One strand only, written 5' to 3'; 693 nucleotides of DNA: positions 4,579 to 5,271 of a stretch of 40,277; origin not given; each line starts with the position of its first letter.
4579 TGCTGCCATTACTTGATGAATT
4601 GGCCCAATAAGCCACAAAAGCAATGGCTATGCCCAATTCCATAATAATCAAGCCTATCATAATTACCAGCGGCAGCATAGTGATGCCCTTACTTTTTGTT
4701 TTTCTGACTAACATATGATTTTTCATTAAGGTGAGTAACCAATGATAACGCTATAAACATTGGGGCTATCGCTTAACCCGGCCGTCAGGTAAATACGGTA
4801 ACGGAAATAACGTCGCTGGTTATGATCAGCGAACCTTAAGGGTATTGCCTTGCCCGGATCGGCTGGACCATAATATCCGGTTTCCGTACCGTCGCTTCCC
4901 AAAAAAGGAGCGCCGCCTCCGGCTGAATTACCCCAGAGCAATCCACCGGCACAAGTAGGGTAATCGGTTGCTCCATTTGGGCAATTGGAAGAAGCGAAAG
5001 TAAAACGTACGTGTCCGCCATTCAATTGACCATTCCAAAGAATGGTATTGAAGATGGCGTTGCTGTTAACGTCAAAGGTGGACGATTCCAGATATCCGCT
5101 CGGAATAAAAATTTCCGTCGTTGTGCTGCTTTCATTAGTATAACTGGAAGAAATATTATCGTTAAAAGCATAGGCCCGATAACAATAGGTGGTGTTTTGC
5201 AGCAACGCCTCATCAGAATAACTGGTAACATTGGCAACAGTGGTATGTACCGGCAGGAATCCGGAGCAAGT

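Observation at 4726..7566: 946-aa cysteine-stabilised FN3-array protein in the PilY1-like slot of the minor-pilin block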

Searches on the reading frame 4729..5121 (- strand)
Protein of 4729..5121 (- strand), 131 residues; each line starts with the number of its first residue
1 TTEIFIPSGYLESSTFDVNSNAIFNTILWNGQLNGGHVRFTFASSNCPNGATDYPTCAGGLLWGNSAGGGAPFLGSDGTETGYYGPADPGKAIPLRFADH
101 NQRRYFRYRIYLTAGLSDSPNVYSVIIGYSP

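Call 15: search_protein_families(library=pfam, proteins=[window:4729-5112:-], max_evalue=10)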
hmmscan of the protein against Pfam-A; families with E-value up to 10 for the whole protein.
seq(128 aa): 0 families

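Call 16: search_solved_structures(query=window:4729-5112:-, max_evalue=10)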
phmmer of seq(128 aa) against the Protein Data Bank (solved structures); distinct sequences matched with E-value up to 10: 3.
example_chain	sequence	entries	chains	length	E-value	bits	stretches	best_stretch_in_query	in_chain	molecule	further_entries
7ntl_A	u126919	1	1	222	0.28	14.4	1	36-89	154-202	LPMO9F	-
9kl2_A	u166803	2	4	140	0.94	12.7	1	11-67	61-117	Lectin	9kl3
3e5z_A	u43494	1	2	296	1.5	12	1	2-80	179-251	putative Gluconolactonase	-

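Call 17: find_homologous_proteins(query=window:4729-5121:-, max_evalue=0.001)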
Query seq(131 aa): 5 candidates shared short words with the query, none scored E <= 0.001.

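Call 25: find_related_loci(query=A1, collection=genome_contigs, flank=10000)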
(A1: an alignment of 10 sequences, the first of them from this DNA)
Query A1 (131 aa) in genome_contigs; peptide patterns used: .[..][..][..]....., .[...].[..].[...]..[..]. (x = any residue, [..] = any of these).
65 stretches matched a pattern; 35 encode a relative of the query (tblastn E <= 1e-3); 35 distinct loci.
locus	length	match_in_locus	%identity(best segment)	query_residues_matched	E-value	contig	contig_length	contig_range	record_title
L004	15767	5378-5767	46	9-131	3e-29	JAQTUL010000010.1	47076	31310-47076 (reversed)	MAG: Candidatus Colwellbacteria bacterium isolate STB_63 NODE_1554_length_47076_cov_11.084326_Sandtown_B, whole genome s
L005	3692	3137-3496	42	8-130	3e-22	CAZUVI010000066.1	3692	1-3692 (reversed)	MAG TPA_asm: uncultured Candidatus Saccharibacteria bacterium isolate SRP050083_co2_152 genome assembly, contig: NODE_25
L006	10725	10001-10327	43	8-131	2e-21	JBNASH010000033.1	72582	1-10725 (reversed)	MAG: Minisyncoccia bacterium isolate Kamch4336-1-MF-11 bin11_SPAdes_re-assembly_contigs.fa-33, whole genome shotgun sequ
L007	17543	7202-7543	40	2-131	4e-21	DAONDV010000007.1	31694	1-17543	MAG TPA_asm: Candidatus Paceibacterota bacterium isolate AMR_MDS_3886 NODE_1382_length_31694_cov_33.219033, whole genome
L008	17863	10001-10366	40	8-131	6e-21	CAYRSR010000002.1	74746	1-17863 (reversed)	MAG TPA_asm: uncultured Candidatus Saccharibacteria bacterium isolate binchicken_co6_444 genome assembly, contig: NODE_1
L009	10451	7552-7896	39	1-131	1e-20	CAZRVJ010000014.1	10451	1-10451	MAG TPA_asm: uncultured Candidatus Saccharibacteria bacterium isolate SRP170004_co1_406 genome assembly, contig: NODE_10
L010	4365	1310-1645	37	6-131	3e-19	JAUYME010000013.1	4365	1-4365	MAG: bacterium isolate C24_metabat.bin.72 C24_k141_158240, whole genome shotgun sequence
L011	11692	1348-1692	36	1-131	2e-18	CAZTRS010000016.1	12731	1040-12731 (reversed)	MAG TPA_asm: uncultured Candidatus Saccharibacteria bacterium isolate binchicken_co220_177 genome assembly, contig: NODE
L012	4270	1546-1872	40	8-131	2e-18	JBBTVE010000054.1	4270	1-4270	MAG: Patescibacteria group bacterium isolate H52-bin098_1 H52_bin098_1_000000000054, whole genome shotgun sequence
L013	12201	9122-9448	38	8-131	7e-18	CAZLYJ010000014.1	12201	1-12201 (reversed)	MAG TPA_asm: uncultured Candidatus Saccharibacteria bacterium isolate SRP050083_co3_77 genome assembly, contig: NODE_454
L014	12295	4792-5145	41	1-131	2e-17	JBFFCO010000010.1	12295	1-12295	MAG: Candidatus Paceibacteria bacterium isolate Mix_mud12.2021.10.51 k141_1670945_length_12295_cov_9.2267, whole genome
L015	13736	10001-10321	40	11-131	2e-17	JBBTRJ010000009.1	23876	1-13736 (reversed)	MAG: Patescibacteria group bacterium isolate H52-bin123_1 H52_bin123_1_000000000009, whole genome shotgun sequence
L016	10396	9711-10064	41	1-131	1e-17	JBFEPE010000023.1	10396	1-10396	MAG: Candidatus Paceibacteria bacterium isolate Mix_mud04.2021.02.65 k141_2310324_length_10396_cov_41.6376, whole genome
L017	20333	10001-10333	36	9-131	5e-17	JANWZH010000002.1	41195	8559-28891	MAG: Patescibacteria group bacterium isolate SKYG90 NODE_2_length_41195_cov_4.754025, whole genome shotgun sequence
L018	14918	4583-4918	37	8-131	4e-17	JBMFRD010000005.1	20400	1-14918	MAG: Minisyncoccia bacterium isolate KM4344-32 NODE_5_length_20400_cov_5.597402, whole genome shotgun sequence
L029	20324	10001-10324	32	4-130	6e-10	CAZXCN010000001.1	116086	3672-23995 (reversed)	MAG TPA_asm: uncultured Candidatus Saccharibacteria bacterium isolate SRP285395_co1_239 genome assembly, contig: NODE_12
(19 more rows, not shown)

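Call 28: predict_structure(alignment_id=A1)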
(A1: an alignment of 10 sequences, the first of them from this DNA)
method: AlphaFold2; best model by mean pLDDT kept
length: 131 residues; sequences in the alignment: 10
mean_pLDDT: 74.1   pTM: 0.70
mean pLDDT of the five models: 74.1, 70.5, 67.6, 66.1, 61.4
residues with pLDDT >= 90: 3; 70-90: 86; 50-70: 36; < 50: 6
segments of 3 or more residues with pLDDT < 50: 66-70
pLDDT, mean of each block of 10 residues (from residue 1): 62 86 88 80 78 58 50 70 60 80 86 77 88 82
secondary structure, 60 per line:
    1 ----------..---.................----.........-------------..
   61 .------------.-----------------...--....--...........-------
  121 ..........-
elements in order: E16-32 E37-45 E92-94 H97-100 E103-113 E121-130

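Call 29: search_protein_representatives(alignment_id=A1)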
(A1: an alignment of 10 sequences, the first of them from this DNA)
Query: 10 sequences, 119 profile positions. Proteins with E-value up to 0.001 (for the whole library): 2622; up to 1e-10: 1001; up to 1e-30: 49. The best 150 are listed.
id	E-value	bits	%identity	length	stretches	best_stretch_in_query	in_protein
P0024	9.4e-51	187.4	-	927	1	1-119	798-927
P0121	7.4e-49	181.3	-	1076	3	7-119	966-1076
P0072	6.4e-48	178.3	-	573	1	1-119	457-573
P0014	1.4e-46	174.0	-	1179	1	1-119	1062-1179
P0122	9.2e-46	171.3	-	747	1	1-119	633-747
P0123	3.8e-45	169.3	-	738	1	1-119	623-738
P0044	3.6e-44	166.2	-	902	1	1-119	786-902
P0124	3.2e-43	163.1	-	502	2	9-118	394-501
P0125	1.2e-40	154.8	-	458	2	1-119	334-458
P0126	1.2e-39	151.6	-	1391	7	10-118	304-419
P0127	1.3e-39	151.5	-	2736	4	5-118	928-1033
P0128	2.3e-38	147.5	-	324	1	8-118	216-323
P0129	6.6e-38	146.0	-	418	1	5-119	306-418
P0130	1.3e-36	141.8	-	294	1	5-119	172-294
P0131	1.6e-36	141.6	-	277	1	1-119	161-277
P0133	1.0e-35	138.9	-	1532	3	3-117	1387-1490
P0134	2.4e-35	137.7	-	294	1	7-119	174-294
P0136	3.2e-34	134.1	-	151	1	8-119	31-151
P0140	3.2e-33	130.9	-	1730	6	8-118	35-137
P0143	9.0e-33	129.4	-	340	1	8-119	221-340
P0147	7.4e-32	126.5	-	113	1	8-119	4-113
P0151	2.1e-31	125.0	-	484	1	6-119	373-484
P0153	3.6e-31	124.3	-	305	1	8-119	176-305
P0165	1.0e-30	122.8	-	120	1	8-118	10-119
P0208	3.2e-27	111.5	-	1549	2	5-117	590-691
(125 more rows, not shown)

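Call 32: search_protein_families(library=pfam, proteins=[P0136, P0147, P0165, P0128, P0143, P0134, P0153, P0121, P0126, P0140], max_evalue=0.01)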
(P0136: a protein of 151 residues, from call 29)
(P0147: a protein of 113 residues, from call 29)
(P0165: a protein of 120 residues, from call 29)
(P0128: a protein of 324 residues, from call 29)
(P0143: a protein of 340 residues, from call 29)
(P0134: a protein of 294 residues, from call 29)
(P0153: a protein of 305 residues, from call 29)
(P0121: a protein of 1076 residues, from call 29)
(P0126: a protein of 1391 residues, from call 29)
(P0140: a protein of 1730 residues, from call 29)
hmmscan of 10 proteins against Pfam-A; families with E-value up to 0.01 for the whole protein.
P0136 (151 aa): 0 families

P0147 (113 aa): 0 families

P0165 (120 aa): 0 families

P0128 (324 aa): 0 families

P0143 (340 aa): 2 families
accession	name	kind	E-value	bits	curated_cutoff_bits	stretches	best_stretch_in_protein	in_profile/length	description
PF07963.17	N_methyl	-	0.008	16.2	21.2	0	12-32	5-25/27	Prokaryotic N-terminal methylation motif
PF16040.10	APD1-4_N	-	0.0083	16.2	27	0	69-115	18-67/71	E3 ubiquitin-protein ligase APD1-4, N-terminal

P0134 (294 aa): 0 families

P0153 (305 aa): 0 families

P0121 (1076 aa): 2 families
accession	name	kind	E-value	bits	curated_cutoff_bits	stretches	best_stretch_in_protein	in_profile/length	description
PF13964.12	Kelch_6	-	0.00027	21.2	25.3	0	600-633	4-40/50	Kelch motif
PF13570.13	Beta-prop_ACSF4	-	0.0094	15.8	133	1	549-675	55-174/329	Beta-alanine-activating enzyme, beta-propeller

P0126 (1391 aa): 0 families

P0140 (1730 aa): 8 families
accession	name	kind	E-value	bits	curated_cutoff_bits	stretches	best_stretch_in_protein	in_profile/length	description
PF16656.11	Pur_ac_phosph_N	-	4.5e-59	197.5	30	7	1428-1511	4-93/93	Purple acid Phosphatase, N-terminal domain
PF00041.27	fn3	-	6.3e-44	148.5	25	7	1429-1509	5-83/84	Fibronectin type III domain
PF25059.1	FN3_DSCAM-DSCAML_C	-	1.3e-18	67.5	39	0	1224-1287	25-86/89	DSCAM/DSCAML C-terminal Fn3-like domain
PF16655.11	PhoD_N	-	3.4e-07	31.1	30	0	997-1043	31-78/90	PhoD-like phosphatase, N-terminal domain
PF07495.19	Y_Y_Y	-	8.2e-06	26.1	26.6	0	1465-1510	21-63/65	Y_Y_Y domain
PF25077.1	DUF7800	-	1.1e-05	25.9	27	0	1205-1263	13-70/89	Domain of unknown function (DUF7800)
PF22986.3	Fn3_ELFN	-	0.00037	20.8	27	0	1204-1275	8-79/85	ELFN1/ELFN2, fibronectin type-III domain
PF25788.1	Ig_Rha78A_N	-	0.0013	19.3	27.4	0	774-844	22-95/105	Rha78A-like, N-terminal immunoglobulin domain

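Call 33: fold_search(model_id=the predicted structure, library=pdb)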
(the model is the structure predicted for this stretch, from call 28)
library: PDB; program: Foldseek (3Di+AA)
matches with E <= 10: 854; with E <= 0.001: 0
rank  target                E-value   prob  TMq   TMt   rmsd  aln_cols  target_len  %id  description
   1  7d2a_A                8.5e-02  0.91  0.41  0.41   6.7       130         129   18  CBM32 of AlyQ in complex with 4,5-unsaturated mannuronic acid (released 2020-12-30)
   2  7d29                  8.5e-02  0.91  0.41  0.40   6.7       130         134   18  CBM32 of AlyQ (released 2020-12-30)
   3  4uyb                  8.9e-02  0.90  0.44  0.17   9.4       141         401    9  Crystal structure of SEC14-like protein 3 (released 2014-09-24)
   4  9e8h_u                9.4e-02  0.57  0.36  0.32   9.6       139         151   19  Human proteasome in resting state conformation bound to TXNL1 in backward conformation (released 2024-12-04)
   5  9e8o_u                1.2e-01  0.87  0.45  0.40   6.4       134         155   16  Nub1/Fat10-processing human 26S proteasome bound to Txnl1 with Rpt2 at top of spiral staircase and partially unfolded  (released 2024-12-04)
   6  1jhj                  1.2e-01  0.84  0.44  0.38   7.4       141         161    9  Crystal structure of the APC10/Doc1 subunit of the human anaphase-promoting complex (released 2001-10-24)
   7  2jda_B                1.5e-01  0.44  0.32  0.30  11.7       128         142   15  Structure of a pectin binding carbohydrate binding module determined in an monoclinic crystal form. (released 2007-01-16)
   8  6s44                  1.6e-01  0.51  0.37  0.35   9.4       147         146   13  Faba bean necrotic stunt virus (FBNSV) (released 2020-07-15)
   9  2id4_B                1.7e-01  0.47  0.38  0.14   7.9       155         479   12  The 1.9 A structure of Kex2 in complex with an Ac-R-E-R-K-chloromethyl ketone inhibitor. (released 2007-05-01)
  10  9e8g_u                1.8e-01  0.72  0.43  0.34   8.6       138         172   18  Nub1/Fat10-processing human 26S proteasome bound to Txnl1 with Rpt5 at top of spiral staircase (released 2024-12-04)
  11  7vrn_B                1.8e-01  0.21  0.30  0.13  12.1       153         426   10  Structure of infectious bursal disease virus Gt strain (released 2022-03-30)
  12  3afg_B                1.9e-01  0.60  0.35  0.12   7.2       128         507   10  Crystal structure of ProN-Tk-SP from Thermococcus kodakaraensis (released 2010-08-04)
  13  7qxo_A                1.9e-01  0.44  0.37  0.14   7.6       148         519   11  The structure of T. forsythia NanH (released 2022-12-07)
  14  3m1h_A                1.9e-01  0.38  0.34  0.28  12.1       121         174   16  Crystal Structure Analysis of the K3 Cleaved Adhesin Domain of Lys-gingipain (Kgp) from Porphyromonas gingivalis w83 (released 2011-03-23)
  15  7vrp_A                2.0e-01  0.41  0.37  0.16   7.3       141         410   11  Structure of infectious bursal disease virus Gx strain (released 2022-03-30)
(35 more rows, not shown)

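Call 46: predict_structure(alignment_id=A2)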
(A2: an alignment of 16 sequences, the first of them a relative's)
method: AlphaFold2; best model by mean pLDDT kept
length: 324 residues; sequences in the alignment: 16
mean_pLDDT: 79.2   pTM: 0.56
mean pLDDT of the five models: 79.2, 79.2, 77.3, 76.8, 74.6
residues with pLDDT >= 90: 92; 70-90: 161; 50-70: 45; < 50: 26
segments of 3 or more residues with pLDDT < 50: 1-12, 28-31, 33-42
pLDDT, mean of each block of 10 residues (from residue 1): 42 52 52 41 64 85 87 82 71 93 94 96 86 76 85 93 77 81 67 78 82 82 84 85 88 92 92 90 84 90 76 87 81
secondary structure, 60 per line:
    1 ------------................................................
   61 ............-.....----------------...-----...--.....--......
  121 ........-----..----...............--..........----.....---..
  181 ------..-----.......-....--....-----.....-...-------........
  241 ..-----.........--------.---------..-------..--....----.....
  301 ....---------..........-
elements in order: H13-72 H74-78 E95-97 E103-105 E108-112 E115-128 E140-154 E157-166 E171-175 E194-200 E202-205 E208-211 E217-221 E223-225 E233-242 E248-256 H288-291 E296-304 E314-323

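Call 48: list_cluster_members(proteins=[P0121, P0126, P0127, P0133, P0140, P0208, P0136, P0143, P0128, P0151])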
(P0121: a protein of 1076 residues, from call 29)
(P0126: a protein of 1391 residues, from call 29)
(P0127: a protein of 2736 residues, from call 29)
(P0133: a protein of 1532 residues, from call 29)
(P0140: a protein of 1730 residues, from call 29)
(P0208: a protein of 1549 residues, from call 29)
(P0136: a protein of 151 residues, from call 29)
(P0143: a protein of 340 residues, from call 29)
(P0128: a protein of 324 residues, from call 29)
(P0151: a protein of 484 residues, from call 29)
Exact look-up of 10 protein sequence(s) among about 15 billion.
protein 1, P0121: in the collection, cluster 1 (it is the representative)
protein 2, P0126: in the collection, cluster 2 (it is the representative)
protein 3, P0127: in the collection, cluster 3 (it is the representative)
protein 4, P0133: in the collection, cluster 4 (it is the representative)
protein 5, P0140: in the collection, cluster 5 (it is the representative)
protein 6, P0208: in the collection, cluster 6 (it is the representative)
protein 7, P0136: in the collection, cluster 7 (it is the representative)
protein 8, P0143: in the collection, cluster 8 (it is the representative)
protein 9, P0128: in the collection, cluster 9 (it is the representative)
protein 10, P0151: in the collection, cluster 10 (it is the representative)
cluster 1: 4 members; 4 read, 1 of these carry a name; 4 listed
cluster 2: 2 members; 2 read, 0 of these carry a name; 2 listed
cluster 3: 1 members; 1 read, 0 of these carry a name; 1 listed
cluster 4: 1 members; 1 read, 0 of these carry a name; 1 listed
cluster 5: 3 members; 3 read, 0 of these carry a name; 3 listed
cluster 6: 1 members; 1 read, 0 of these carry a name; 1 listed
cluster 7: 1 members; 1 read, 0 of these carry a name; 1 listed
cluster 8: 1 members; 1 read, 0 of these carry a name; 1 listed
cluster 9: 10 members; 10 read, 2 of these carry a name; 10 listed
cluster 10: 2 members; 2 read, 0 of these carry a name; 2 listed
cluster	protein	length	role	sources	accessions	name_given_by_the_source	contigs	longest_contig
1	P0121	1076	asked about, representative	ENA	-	-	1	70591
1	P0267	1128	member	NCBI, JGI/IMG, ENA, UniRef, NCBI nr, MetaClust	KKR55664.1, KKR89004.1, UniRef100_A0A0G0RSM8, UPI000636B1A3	MAG: hypothetical protein UT92_C0001G0007 [Candidatus Curtissbacteria bacterium ... | Bulb-type lectin domain-containing protein n=2 Tax=Patescibacteria group TaxID=1783273 ... | status=active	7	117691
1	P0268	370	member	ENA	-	-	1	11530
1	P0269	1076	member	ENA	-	-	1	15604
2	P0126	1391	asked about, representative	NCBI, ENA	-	-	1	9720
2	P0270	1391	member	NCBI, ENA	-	-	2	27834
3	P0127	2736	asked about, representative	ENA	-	-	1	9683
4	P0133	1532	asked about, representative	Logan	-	-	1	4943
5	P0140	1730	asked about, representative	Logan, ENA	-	-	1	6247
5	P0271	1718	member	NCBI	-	-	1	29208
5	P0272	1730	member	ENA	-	-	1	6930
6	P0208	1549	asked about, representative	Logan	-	-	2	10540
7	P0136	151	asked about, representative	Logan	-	-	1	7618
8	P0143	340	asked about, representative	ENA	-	-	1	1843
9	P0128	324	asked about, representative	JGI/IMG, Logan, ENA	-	-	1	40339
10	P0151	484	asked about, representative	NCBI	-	-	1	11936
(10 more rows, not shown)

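Call 50: find_homologous_proteins(query=L029:8669-10477:+, max_evalue=0.00001)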
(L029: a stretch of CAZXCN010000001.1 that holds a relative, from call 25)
Query L029:8669-10477:+ (602 aa): 2242 proteins with E <= 0.00001 among 8000 candidates; the best 120 are listed.
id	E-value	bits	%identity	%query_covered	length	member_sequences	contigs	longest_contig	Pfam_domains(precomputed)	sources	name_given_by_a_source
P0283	0.0e+0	1318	100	100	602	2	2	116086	PF13620.13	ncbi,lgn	-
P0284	0.0e+0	1079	80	100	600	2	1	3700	PF13620.13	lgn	-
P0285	5.0e-297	1004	75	100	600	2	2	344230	PF13620.13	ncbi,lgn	-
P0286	3.9e-295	998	75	99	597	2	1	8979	PF13620.13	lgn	-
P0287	8.7e-263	891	68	99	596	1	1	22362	PF13620.13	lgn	-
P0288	1.6e-259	880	64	99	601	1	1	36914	PF07963.18,PF13620.13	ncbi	-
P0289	1.0e-257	875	65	99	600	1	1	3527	PF17802.8,PF13620.13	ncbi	-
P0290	2.1e-257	873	65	98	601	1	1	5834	PF07963.18,PF13620.13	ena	-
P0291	5.4e-256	869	66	98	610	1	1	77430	PF07963.18,PF13620.13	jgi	jgi:prepilin-type N-terminal cleavage/methylation domain-containing protein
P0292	2.3e-255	867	65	98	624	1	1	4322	PF13620.13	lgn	-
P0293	6.9e-255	865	65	98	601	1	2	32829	PF07963.18,PF13620.13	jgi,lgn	jgi:prepilin-type N-terminal cleavage/methylation domain-containing protein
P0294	4.3e-254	863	64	98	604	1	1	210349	PF13715.13,PF17802.8,PF13620.13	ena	-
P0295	7.8e-254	862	65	98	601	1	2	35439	PF07963.18,PF13620.13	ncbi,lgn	-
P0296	1.7e-253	861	64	98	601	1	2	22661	PF07963.18,PF13620.13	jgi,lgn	jgi:prepilin-type N-terminal cleavage/methylation domain-containing protein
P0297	3.3e-253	860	65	99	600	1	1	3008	PF07963.18,PF13620.13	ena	-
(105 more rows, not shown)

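Call 54: fold_search(model_id=the predicted structure, library=pdb)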
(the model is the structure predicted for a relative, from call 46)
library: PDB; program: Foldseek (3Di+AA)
matches with E <= 10: 1067; with E <= 0.001: 2
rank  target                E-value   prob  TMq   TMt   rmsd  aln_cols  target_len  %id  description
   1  2c26                  5.4e-05  0.99  0.21  0.26  14.6       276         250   11  Structural basis for the promiscuous specificity of the carbohydrate- binding modules from the beta-sandwich super famil (released 2005-10-18)
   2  7kwb_A                2.0e-04  0.85  0.18  0.15  17.1       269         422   11  Surface glycan-binding protein B from Bacteroides thetaiotaomicron (released 2021-02-17)
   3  8zkk_O                1.2e-03  0.94  0.23  0.15  25.4       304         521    8  Portal-tail of Vibrio cholerae typing phage mature VP1 (released 2024-08-14)
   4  2dcj_B                1.2e-03  0.89  0.23  0.23  15.3       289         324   12  A two-domain structure of alkaliphilic XynJ from Bacillus sp. 41M-1 (released 2007-03-20)
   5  5ho2                  1.3e-03  0.63  0.17  0.10  17.6       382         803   10  Crystal structure of AbnA (open conformation), a GH43 extracellular arabinanase from Geobacillus stearothermophilus (released 2017-02-01)
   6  2qqi                  1.6e-03  0.89  0.24  0.25  15.9       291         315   12  Crystal Structure of the b1b2 Domains from Human Neuropilin-1 (released 2007-11-20)
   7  9nwi_Y                1.9e-03  0.91  0.22  0.15  25.1       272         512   10  Pseudomonas phage Pa223 tail (C6 symmetry) (released 2025-08-06)
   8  6kka_A                1.9e-03  0.72  0.22  0.22  14.5       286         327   12  Xylanase J mutant from Bacillus sp. 41M-1 (released 2019-09-04)
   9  2cdo_A                2.2e-03  1.00  0.24  0.48   8.9       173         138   12  structure of agarase carbohydrate binding module in complex with neoagarohexaose (released 2006-02-16)
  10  7vrp_F                2.4e-03  0.33  0.15  0.13  19.4       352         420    9  Structure of infectious bursal disease virus Gx strain (released 2022-03-30)
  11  2g9f                  3.9e-03  1.00  0.24  0.38   5.5       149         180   11  Crystal structure of intein-tagged mouse PNGase C-terminal domain (released 2006-10-24)
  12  4qaw_D                3.9e-03  0.90  0.22  0.15  16.7       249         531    8  Structure of modular Xyn30D from Paenibacillus barcinonensis (released 2014-10-08)
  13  7vrp_J                4.1e-03  0.28  0.16  0.13  18.3       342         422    9  Structure of infectious bursal disease virus Gx strain (released 2022-03-30)
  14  4qaw_A                4.3e-03  0.90  0.23  0.15  16.0       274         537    8  Structure of modular Xyn30D from Paenibacillus barcinonensis (released 2014-10-08)
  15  2g9g                  4.8e-03  0.98  0.20  0.30   7.6       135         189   12  Crystal structure of His-tagged mouse PNGase C-terminal domain (released 2006-10-24)
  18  2cdp_A                5.1e-03  1.00  0.25  0.51   7.9       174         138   14  Structure of a CBM6 in complex with neoagarohexaose (released 2006-02-08)
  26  2cdo_C                6.6e-03  0.97  0.21  0.41   8.5       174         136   13  structure of agarase carbohydrate binding module in complex with neoagarohexaose (released 2006-02-16)
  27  2cdo_B                7.3e-03  0.93  0.21  0.37   8.6       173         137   13  structure of agarase carbohydrate binding module in complex with neoagarohexaose (released 2006-02-16)
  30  2cdp_B                8.1e-03  0.97  0.22  0.42   8.3       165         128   12  Structure of a CBM6 in complex with neoagarohexaose (released 2006-02-08)
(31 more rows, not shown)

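Call 58: search_solved_structures(query=A1, max_evalue=5)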
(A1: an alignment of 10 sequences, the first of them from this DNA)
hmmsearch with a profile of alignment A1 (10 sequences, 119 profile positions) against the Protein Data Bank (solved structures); distinct sequences matched with E-value up to 5: 2.
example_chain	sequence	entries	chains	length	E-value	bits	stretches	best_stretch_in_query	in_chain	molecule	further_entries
2rtt_A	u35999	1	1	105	0.26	15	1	6-50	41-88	ChiC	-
3zpy_A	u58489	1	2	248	0.54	14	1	55-92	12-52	ALGINATE LYASE, FAMILY PL7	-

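Call 59: search_solved_structures(query=A2, max_evalue=1)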
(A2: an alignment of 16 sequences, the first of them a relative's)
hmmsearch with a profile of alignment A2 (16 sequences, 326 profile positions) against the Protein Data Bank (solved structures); distinct sequences matched with E-value up to 1: 4.
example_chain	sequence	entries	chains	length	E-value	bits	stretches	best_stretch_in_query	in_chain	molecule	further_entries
9egp_A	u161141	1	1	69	0.031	16.6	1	6-62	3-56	Geopilin domain 1 protein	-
5dhv_A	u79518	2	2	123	0.098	14.9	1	246-296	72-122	Anti-Rev Antibody Fab single-chain variable fragment, heavy chain | Anti-Rev Antibody, heavy chain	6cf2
7tgg_A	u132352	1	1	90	0.19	14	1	4-42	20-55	Geopilin domain 1 protein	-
5dhx_B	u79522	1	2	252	0.29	13.4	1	246-296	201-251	Anti-Rev Antibody Fab single-chain variable fragment, light chain,Anti-Rev Antibody Fab si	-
